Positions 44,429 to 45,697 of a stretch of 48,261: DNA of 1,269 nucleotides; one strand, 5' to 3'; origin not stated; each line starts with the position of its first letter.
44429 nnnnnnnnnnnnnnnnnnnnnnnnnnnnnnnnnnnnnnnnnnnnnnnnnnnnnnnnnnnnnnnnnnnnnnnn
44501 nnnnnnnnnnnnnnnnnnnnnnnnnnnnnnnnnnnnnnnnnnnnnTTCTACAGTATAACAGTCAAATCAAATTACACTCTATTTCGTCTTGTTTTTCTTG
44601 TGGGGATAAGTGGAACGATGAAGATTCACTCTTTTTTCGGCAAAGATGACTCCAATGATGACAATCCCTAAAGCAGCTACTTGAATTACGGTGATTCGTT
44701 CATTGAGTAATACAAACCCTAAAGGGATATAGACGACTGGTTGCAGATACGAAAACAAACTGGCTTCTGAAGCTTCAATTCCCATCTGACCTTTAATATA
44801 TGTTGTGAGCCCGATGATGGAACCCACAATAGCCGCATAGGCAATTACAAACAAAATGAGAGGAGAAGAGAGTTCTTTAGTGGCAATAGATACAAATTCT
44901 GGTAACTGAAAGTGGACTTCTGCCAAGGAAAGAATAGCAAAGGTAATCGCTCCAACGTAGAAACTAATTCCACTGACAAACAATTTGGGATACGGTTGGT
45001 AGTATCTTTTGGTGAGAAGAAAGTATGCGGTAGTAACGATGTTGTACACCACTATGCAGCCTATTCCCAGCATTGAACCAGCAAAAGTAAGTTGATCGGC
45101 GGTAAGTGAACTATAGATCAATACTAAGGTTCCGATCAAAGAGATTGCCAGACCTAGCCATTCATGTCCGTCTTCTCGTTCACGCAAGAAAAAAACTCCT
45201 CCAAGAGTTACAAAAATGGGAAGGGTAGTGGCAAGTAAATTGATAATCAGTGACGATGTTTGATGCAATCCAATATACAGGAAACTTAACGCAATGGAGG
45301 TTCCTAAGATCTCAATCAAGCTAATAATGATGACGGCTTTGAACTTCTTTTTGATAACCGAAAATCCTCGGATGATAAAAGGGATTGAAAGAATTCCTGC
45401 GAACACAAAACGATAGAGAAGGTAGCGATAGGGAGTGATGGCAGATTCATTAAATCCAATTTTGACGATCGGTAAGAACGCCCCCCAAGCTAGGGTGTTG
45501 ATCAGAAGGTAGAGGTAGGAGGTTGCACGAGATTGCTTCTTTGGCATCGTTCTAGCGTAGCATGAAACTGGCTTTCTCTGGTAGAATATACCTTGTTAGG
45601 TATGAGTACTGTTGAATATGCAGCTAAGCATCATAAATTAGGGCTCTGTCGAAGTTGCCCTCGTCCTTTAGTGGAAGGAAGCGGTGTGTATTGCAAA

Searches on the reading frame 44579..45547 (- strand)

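Call 7: search_protein_families(library=pfam, proteins=[window:44579-45547:-], max_evalue=0.001)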
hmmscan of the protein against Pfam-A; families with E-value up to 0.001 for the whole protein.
window:44579-45547:- (322 aa): 1 family
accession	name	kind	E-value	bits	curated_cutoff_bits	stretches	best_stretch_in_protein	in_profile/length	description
PF00892.27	EamA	-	1.5e-30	106.7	28.2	2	160-302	2-132/135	EamA-like transporter family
